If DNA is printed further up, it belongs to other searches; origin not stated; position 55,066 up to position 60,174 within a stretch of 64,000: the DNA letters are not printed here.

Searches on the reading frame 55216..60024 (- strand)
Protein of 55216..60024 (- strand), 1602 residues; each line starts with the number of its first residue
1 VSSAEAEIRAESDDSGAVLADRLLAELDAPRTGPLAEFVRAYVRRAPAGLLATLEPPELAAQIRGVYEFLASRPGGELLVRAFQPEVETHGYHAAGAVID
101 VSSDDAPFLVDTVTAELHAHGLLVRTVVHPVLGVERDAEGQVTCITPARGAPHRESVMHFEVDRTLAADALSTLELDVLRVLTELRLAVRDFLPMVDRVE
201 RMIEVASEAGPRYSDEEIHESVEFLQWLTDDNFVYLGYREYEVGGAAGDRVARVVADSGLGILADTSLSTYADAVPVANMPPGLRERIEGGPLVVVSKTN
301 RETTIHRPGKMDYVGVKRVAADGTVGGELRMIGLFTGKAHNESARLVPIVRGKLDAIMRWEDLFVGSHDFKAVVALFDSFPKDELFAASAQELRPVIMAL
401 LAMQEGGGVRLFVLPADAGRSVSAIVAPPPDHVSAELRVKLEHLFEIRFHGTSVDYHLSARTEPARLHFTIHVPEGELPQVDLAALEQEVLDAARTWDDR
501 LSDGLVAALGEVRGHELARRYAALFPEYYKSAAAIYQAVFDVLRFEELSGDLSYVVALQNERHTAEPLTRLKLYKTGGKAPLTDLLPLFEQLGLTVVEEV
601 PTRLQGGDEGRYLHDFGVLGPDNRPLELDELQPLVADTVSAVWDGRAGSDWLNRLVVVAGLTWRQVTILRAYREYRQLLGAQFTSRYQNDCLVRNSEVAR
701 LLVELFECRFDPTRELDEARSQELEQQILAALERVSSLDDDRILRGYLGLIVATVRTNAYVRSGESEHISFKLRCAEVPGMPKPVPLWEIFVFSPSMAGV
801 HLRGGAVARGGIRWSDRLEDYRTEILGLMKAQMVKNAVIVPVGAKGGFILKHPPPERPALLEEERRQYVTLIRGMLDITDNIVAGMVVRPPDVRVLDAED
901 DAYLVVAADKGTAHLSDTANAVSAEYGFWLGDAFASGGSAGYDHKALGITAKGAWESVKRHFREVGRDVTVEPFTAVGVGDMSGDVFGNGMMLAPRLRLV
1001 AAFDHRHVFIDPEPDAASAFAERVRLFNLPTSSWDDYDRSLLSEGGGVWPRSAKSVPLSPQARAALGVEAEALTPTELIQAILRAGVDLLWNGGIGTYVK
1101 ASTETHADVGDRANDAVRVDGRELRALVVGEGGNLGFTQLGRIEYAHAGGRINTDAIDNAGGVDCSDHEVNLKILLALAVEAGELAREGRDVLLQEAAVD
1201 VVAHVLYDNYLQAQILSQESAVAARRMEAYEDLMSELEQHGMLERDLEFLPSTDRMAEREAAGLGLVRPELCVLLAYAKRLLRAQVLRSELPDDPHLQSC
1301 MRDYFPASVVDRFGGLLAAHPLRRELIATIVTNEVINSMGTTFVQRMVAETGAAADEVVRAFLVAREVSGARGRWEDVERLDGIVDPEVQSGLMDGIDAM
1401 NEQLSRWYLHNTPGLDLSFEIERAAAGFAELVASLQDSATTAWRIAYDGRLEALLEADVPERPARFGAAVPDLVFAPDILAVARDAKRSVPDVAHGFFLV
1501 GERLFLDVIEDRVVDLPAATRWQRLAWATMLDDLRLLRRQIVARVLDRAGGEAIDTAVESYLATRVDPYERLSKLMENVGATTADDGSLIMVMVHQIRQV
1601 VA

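Call 41: search_protein_families(library=pfam, proteins=[window:55216-60024:-], max_evalue=0.001)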
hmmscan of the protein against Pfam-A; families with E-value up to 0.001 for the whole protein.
window:55216-60024:- (1602 aa): 8 families
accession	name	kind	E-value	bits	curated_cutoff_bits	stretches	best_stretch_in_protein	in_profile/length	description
PF05088.18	Bac_GDH_CD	-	3.1e-240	798.3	22.8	1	728-1218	2-496/497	Bacterial NAD-glutamate dehydrogenase, catalytic domain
PF21074.2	GDH_C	-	1.2e-86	291.4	26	1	1263-1598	1-338/339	Glutamate dehydrogenase, C-terminal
PF21075.3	GDH_ACT1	-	2.8e-32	111.9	23.7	1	38-175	1-141/144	Glutamate dehydrogenase, ACT1 domain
PF21078.2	GDH_HM3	-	1.7e-22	79.7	24.6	1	649-712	3-66/66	Glutamate dehydrogenase, helical motif 3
PF21076.3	GDH_ACT2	-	4.6e-13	50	22.8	1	410-498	1-90/90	Glutamate dehydrogenase, ACT2 domain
PF21077.3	GDH_ACT3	-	7.1e-13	48.5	22.2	1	562-630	10-79/80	Glutamate dehydrogenase, ACT3 domain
PF21073.2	GDH_HM1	-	4.3e-12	46.2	21.2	1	347-405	1-59/60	Glutamate dehydrogenase, helical motif 1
PF21079.2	GDH_HM2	-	1.4e-07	31.8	21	1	505-548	2-45/45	Glutamate dehydrogenase, helical motif 2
